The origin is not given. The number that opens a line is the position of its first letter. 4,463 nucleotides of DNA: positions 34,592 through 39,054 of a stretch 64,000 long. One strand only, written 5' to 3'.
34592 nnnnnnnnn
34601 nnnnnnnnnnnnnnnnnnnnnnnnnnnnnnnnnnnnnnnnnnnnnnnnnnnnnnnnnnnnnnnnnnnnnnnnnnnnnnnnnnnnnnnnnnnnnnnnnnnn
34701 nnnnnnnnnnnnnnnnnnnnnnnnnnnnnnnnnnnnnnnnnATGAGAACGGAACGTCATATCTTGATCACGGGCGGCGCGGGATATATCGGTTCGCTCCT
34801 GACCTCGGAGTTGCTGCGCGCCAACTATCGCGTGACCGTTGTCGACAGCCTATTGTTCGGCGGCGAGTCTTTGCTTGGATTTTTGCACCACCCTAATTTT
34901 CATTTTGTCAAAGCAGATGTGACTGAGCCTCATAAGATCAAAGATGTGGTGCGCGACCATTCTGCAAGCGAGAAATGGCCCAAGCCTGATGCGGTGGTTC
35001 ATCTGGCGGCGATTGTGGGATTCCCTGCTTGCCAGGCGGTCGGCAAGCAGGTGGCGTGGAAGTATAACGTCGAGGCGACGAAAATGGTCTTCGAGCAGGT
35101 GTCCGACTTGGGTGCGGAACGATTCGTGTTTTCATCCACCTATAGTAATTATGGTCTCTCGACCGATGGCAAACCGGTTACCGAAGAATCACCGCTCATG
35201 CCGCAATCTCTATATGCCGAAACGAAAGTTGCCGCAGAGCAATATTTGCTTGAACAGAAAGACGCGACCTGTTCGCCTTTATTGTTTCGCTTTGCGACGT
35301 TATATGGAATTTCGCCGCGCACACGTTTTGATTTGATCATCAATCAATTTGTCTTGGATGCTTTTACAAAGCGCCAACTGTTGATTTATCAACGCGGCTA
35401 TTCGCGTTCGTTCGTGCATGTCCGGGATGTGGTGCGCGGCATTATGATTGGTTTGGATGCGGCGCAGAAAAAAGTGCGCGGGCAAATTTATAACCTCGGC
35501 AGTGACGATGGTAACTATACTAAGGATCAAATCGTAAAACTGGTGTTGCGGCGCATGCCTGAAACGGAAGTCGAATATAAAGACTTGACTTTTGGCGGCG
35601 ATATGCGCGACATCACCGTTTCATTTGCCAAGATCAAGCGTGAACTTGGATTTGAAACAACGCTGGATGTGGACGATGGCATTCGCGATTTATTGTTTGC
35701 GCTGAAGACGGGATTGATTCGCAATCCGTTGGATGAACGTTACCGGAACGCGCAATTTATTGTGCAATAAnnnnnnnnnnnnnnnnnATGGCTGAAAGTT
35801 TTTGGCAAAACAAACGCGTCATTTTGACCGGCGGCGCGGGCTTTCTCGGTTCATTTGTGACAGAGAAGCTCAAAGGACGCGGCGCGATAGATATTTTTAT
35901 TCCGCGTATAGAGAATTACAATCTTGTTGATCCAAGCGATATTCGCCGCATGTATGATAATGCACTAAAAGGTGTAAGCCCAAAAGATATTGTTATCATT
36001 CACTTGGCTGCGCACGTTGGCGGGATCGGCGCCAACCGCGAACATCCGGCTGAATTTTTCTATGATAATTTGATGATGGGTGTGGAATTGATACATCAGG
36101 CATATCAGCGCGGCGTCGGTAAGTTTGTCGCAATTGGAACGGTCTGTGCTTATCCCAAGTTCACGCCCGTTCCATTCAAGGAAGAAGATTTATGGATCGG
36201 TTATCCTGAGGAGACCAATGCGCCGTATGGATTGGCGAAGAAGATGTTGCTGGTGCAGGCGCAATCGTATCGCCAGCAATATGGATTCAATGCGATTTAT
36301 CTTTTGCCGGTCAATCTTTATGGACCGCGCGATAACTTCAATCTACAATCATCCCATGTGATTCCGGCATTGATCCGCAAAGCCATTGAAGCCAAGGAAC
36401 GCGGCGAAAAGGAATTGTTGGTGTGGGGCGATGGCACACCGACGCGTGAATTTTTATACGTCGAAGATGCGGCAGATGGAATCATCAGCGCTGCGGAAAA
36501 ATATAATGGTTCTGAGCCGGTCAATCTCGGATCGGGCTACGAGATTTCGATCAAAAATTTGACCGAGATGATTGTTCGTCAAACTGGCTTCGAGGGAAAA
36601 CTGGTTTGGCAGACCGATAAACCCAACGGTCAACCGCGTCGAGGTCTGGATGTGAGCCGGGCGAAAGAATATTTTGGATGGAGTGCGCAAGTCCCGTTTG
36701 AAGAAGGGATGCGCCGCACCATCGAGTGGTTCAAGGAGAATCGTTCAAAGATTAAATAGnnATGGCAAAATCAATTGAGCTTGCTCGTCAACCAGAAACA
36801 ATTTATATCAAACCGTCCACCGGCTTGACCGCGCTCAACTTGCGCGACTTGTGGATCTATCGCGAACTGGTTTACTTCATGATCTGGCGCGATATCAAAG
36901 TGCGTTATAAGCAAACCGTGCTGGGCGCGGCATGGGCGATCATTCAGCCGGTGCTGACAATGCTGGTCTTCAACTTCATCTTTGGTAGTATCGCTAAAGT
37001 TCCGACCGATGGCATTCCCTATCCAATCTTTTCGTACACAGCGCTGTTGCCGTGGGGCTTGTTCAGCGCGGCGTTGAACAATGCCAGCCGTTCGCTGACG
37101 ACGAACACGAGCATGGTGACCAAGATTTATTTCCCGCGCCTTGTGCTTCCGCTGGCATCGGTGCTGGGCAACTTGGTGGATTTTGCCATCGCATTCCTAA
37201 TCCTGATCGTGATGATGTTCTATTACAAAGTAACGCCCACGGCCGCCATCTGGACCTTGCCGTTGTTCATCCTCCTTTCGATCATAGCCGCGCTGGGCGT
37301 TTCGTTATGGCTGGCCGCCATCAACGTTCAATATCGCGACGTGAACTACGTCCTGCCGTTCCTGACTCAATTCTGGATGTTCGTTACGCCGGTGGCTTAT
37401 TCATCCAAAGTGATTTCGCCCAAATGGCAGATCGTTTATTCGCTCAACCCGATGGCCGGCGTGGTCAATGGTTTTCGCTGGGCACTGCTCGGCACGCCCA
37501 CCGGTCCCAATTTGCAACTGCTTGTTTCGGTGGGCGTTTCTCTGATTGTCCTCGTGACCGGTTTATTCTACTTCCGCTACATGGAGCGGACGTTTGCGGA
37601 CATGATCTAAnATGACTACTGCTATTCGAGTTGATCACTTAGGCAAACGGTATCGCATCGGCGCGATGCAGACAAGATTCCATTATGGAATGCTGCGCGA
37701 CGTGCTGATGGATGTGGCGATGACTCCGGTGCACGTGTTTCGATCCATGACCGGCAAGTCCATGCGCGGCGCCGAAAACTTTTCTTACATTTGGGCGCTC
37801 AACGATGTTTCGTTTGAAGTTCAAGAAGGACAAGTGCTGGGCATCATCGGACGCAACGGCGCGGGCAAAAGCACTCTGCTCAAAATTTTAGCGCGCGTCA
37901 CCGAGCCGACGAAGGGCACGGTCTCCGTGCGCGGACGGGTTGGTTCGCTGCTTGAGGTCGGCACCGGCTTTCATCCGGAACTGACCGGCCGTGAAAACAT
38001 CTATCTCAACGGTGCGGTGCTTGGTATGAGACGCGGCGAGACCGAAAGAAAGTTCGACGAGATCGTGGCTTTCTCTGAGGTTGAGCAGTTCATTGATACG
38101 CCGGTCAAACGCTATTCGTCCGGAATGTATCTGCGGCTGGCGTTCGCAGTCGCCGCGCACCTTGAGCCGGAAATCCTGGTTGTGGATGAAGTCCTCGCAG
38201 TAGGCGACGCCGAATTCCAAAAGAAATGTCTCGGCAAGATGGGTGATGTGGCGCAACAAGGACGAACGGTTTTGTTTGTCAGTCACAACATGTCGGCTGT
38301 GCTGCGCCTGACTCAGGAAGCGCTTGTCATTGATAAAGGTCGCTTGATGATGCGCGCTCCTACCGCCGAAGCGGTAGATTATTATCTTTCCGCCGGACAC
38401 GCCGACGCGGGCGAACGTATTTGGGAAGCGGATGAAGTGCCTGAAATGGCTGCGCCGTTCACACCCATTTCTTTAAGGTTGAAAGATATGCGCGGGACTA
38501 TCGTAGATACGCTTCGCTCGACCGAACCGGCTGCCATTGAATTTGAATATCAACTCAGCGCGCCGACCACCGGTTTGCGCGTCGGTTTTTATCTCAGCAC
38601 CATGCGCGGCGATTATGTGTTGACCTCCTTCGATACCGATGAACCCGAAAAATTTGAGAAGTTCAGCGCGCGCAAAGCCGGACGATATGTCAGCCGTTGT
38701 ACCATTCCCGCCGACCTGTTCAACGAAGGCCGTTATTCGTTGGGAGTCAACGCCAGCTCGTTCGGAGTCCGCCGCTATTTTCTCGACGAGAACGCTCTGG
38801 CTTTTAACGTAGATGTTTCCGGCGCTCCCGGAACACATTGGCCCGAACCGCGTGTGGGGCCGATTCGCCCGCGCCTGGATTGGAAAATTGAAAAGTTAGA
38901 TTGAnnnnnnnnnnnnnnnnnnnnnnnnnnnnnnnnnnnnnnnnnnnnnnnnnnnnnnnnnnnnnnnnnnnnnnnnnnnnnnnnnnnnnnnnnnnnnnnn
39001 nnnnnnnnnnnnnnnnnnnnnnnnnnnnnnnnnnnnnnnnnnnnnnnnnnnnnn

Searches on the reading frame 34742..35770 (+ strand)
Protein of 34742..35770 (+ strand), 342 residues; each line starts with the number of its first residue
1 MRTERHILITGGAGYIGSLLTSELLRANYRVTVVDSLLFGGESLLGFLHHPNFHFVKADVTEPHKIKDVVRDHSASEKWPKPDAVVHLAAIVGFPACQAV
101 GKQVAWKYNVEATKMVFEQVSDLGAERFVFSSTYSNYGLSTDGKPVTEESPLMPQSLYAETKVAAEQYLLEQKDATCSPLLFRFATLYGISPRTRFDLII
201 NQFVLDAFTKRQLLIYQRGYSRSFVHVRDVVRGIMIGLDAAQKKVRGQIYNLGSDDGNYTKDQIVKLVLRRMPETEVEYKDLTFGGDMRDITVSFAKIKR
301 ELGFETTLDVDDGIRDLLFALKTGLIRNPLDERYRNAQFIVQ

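Call 6: search_protein_families(library=pfam, proteins=[window:34742-35770:+])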
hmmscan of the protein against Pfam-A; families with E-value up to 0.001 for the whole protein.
window:34742-35770:+ (342 aa): 8 families
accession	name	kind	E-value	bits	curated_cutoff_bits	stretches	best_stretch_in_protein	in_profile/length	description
PF01370.27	Epimerase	-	1.8e-39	136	20.9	1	7-253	1-240/240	NAD dependent epimerase/dehydratase family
PF16363.11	GDP_Man_Dehyd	-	1.2e-26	94.4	27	1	8-316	1-331/332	GDP-mannose 4,6 dehydratase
PF04321.23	RmlD_sub_bind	-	1.1e-14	54.6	27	1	6-193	2-157/287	RmlD substrate binding domain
PF01073.25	3Beta_HSD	-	1.4e-13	51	22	1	8-176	1-164/280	3-beta hydroxysteroid dehydrogenase/isomerase family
PF07993.18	NAD_binding_4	-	7.7e-09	35.5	20.1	1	54-192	64-211/258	Male sterility protein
PF02719.21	Polysacc_synt_2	-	8.9e-08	32.1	20.2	1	7-133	1-128/293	Polysaccharide biosynthesis protein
PF00106.31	adh_short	-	1.2e-06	28.6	26.6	1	6-100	2-96/195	short chain dehydrogenase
PF13460.12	NAD_binding_10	-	3.9e-05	24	27.2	1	11-169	1-131/184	NAD(P)H-binding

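Call 7: search_protein_families(library=ncbifam, proteins=[window:34742-35770:+])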
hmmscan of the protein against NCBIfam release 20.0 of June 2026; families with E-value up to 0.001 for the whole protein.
window:34742-35770:+ (342 aa): 33 families (the best 25 are shown)
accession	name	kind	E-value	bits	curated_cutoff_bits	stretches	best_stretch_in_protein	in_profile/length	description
TIGR01179.1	galE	equivalog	3e-34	118.3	262.3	1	7-310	2-314/332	UDP-glucose 4-epimerase GalE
TIGR01181.1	dTDP_gluc_dehyt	equivalog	2.6e-30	105.6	365.1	1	7-316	2-306/321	dTDP-glucose 4,6-dehydratase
TIGR04180.1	EDH_00030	hypoth_equivalog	3.9e-22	78.7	475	1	7-272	1-256/297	NAD-dependent 4,6-dehydratase LegB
TIGR02197.1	heptose_epim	equivalog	1.3e-19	70.6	274.6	1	7-282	1-271/316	ADP-glyceromanno-heptose 6-epimerase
NF007956.0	PRK10675.1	subfamily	6.3e-17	61.7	394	1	6-176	2-167/338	UDP-glucose 4-epimerase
NF007582.0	PRK10217.1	equivalog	4.1e-15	55.7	698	1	5-316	2-326/355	dTDP-glucose 4,6-dehydratase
TIGR01214.1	rmlD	equivalog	9.5e-15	54.4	224.05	1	7-196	2-159/285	dTDP-4-dehydrorhamnose reductase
NF043036.1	ErythonDh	equivalog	1.9e-14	53.6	325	1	6-168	2-159/321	D-erythronate dehydrogenase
NF008872.0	PRK11908.1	equivalog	3.8e-13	49.2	294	1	6-153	3-138/349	bifunctional UDP-4-keto-pentose/UDP-xylose synthase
TIGR03466.1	HpnA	hypoth_equivalog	9.9e-13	47.7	367.65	1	7-281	3-259/327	hopanoid-associated sugar epimerase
NF007490.0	PRK10084.1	subfamily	3.2e-11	42.8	649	1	6-316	2-329/361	dTDP-glucose 4,6-dehydratase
NF011728.1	PRK15181.1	equivalog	1.6e-10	40.5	760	1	5-318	16-334/348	Vi polysaccharide biosynthesis UDP-N-acetylglucosaminuronic acid C-4 epimerase TviC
NF005998.1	PRK08125.1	equivalog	2.6e-10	39.3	777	1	3-153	314-452/649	bifunctional UDP-4-amino-4-deoxy-L-arabinose formyltransferase/UDP-glucuronic acid oxidase ArnA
NF042423.1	oxyalk_red_Shew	equivalog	9.1e-09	34.8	580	1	5-178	9-165/331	2-alkyl-3-oxoalkanoate reductase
NF041015.1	UDPsulfquin_syn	equivalog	3.2e-07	29.7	575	0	51-95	66-103/384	UDP-sulfoquinovose synthase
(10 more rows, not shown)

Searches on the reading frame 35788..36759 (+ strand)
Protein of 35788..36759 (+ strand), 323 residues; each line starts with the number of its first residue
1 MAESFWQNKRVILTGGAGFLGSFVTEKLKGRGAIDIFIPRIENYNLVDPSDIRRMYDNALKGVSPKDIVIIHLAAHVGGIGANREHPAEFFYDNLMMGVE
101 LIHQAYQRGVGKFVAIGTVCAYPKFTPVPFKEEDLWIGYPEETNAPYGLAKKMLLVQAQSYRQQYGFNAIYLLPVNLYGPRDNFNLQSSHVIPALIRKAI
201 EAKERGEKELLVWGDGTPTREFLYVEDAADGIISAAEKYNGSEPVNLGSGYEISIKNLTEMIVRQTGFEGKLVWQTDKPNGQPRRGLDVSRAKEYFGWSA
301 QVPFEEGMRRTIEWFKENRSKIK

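Call 6: search_protein_families(library=pfam, proteins=[window:35788-36759:+])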
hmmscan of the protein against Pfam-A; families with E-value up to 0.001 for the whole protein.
window:35788-36759:+ (323 aa): 3 families
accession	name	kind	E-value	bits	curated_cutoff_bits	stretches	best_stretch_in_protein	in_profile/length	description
PF01370.27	Epimerase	-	5.1e-50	170.6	20.9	1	11-248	1-240/240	NAD dependent epimerase/dehydratase family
PF16363.11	GDP_Man_Dehyd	-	9.2e-25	88.2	27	1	14-311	3-332/332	GDP-mannose 4,6 dehydratase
PF02719.21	Polysacc_synt_2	-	0.00054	19.7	20.2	0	69-118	80-128/293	Polysaccharide biosynthesis protein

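Call 7: search_protein_families(library=ncbifam, proteins=[window:35788-36759:+])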
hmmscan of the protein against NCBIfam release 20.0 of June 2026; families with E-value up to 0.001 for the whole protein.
window:35788-36759:+ (323 aa): 16 families
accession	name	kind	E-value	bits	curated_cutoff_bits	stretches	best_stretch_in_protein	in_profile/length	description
NF047922.1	GDPFucSynFcl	equivalog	4.9e-88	295.5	500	1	8-321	2-307/308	GDP-L-fucose synthase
TIGR01181.1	dTDP_gluc_dehyt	equivalog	2.5e-26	92.5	365.1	1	68-321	75-317/321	dTDP-glucose 4,6-dehydratase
TIGR04180.1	EDH_00030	hypoth_equivalog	7.4e-24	84.3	475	1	68-277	72-267/297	NAD-dependent 4,6-dehydratase LegB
TIGR01179.1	galE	equivalog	4e-23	81.8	262.3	1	11-320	2-330/332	UDP-glucose 4-epimerase GalE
NF007490.0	PRK10084.1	subfamily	3.4e-16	59.2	649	1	145-320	165-339/361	dTDP-glucose 4,6-dehydratase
NF007582.0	PRK10217.1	equivalog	3.3e-13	49.5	698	1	145-321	158-337/355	dTDP-glucose 4,6-dehydratase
TIGR02197.1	heptose_epim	equivalog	2.7e-12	46.5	274.6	1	11-314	1-312/316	ADP-glyceromanno-heptose 6-epimerase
NF011728.1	PRK15181.1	equivalog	9e-12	44.6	760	1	51-320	77-342/348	Vi polysaccharide biosynthesis UDP-N-acetylglucosaminuronic acid C-4 epimerase TviC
TIGR02622.1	CDP_4_6_dhtase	equivalog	8.1e-11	41.6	278.45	1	5-318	1-333/352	CDP-glucose 4,6-dehydratase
NF042422.1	oxyalk_red_OleD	equivalog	1.3e-10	41.2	580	1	10-254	2-232/329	2-alkyl-3-oxoalkanoate reductase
NF007956.0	PRK10675.1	subfamily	1.2e-08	34.5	394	1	69-316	76-330/338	UDP-glucose 4-epimerase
NF008360.0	PRK11150.1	equivalog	4.4e-08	32.7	452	1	11-264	2-252/310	ADP-glyceromanno-heptose 6-epimerase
TIGR03466.1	HpnA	hypoth_equivalog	3.1e-06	26.3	367.65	0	10-199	2-192/327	hopanoid-associated sugar epimerase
NF042423.1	oxyalk_red_Shew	equivalog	1e-05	24.8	580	1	7-256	7-241/331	2-alkyl-3-oxoalkanoate reductase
NF008872.0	PRK11908.1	equivalog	5.5e-05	22.4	294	0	137-265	139-270/349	bifunctional UDP-4-keto-pentose/UDP-xylose synthase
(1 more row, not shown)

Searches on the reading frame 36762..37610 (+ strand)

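Call 6: search_protein_families(library=pfam, proteins=[window:36762-37610:+])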
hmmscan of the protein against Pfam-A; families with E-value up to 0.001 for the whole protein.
window:36762-37610:+ (282 aa): 1 family
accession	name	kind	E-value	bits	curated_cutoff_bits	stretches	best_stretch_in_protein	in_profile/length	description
PF01061.29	ABC2_membrane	-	3.5e-21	76.2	26.9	1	37-242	3-210/211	ABC-2 type transporter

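Call 7: search_protein_families(library=ncbifam, proteins=[window:36762-37610:+])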
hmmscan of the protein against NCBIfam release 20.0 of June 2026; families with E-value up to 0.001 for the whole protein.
window:36762-37610:+ (282 aa): 2 families
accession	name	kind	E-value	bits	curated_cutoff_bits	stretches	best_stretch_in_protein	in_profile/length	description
NF050109.1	galactan_ABC_perm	equivalog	2.5e-15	56.7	380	1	26-272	13-262/272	galactan export ABC transporter permease subunit Wzm/RfbD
NF011648.0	PRK15066.1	subfamily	7.7e-07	28.9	225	1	59-265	28-242/257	ABC transporter permease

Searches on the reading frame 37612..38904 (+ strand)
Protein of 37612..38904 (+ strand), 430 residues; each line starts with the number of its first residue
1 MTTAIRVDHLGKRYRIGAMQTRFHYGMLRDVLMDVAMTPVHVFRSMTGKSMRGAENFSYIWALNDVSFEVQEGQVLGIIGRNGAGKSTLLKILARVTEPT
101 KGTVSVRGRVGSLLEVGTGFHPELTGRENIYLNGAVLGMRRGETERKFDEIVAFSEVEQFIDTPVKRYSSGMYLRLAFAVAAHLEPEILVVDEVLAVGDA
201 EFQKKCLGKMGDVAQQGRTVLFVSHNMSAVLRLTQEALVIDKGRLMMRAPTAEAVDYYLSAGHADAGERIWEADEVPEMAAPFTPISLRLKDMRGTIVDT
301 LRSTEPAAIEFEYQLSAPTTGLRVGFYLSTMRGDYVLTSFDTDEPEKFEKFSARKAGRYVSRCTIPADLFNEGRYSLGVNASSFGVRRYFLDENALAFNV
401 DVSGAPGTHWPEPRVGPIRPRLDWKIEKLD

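Call 7: search_protein_families(library=ncbifam, proteins=[window:37612-38904:+])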
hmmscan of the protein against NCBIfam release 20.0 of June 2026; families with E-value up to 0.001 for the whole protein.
window:37612-38904:+ (430 aa): 184 families (the best 25 are shown)
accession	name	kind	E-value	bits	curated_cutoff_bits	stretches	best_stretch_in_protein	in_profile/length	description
NF010065.0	PRK13545.1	equivalog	6.7e-58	196.7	538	1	55-258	32-234/549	teichoic acids export protein ATP-binding subunit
NF050108.1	galactan_ABC_ATP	equivalog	3.3e-53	180.4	400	1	44-259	26-241/244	galactan export ABC transporter ATP-binding subunit Wzt/RfbE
NF010066.0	PRK13546.1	equivalog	4e-46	157.5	320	1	59-246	36-222/264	teichoic acids export ABC transporter ATP-binding subunit TagH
TIGR01188.1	drrA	subfamily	2e-33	116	312.45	1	57-248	3-205/302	daunorubicin resistance ABC transporter, ATP-binding protein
TIGR04521.1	ECF_ATPase_2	equivalog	1.7e-27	96.3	330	2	130-254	106-232/279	energy-coupling factor transporter ATPase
NF010060.0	PRK13537.1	equivalog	5e-25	88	521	1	63-248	31-227/314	nodulation factor ABC transporter ATP-binding protein NodI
NF010059.0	PRK13536.1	equivalog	2.3e-23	82.5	549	1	62-247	58-254/342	nodulation factor ABC transporter ATP-binding protein NodI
TIGR04520.1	ECF_ATPase_1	equivalog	3.9e-23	82.2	315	2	61-109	16-64/269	energy-coupling factor transporter ATPase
TIGR02769.1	nickel_nikE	equivalog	5e-23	81.9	332.55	2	145-255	127-239/265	nickel import ATP-binding protein NikE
TIGR01288.1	nodI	equivalog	2.4e-22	79.3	424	1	63-247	20-215/303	nodulation factor ABC transporter ATP-binding protein NodI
TIGR03740.1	galliderm_ABC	subfamily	7.1e-22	78.2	309.75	1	57-249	10-206/223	lantibiotic protection ABC transporter ATP-binding subunit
TIGR02673.1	FtsE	equivalog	1.2e-21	77.4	264.85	2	60-109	15-64/214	cell division ATP-binding protein FtsE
NF040933.2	ABC_arch_GlcV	equivalog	1.6e-21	76.6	450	2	59-107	18-66/357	glucose ABC transporter ATP-binding protein GlcV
TIGR01166.1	cbiO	subfamily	4.1e-21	75.3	211.8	2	62-109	7-54/190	cobalt ABC transporter, ATP-binding protein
TIGR00968.1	3a0106s01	subfamily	4.2e-21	75.5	342.75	1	56-247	9-211/237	sulfate ABC transporter ATP-binding protein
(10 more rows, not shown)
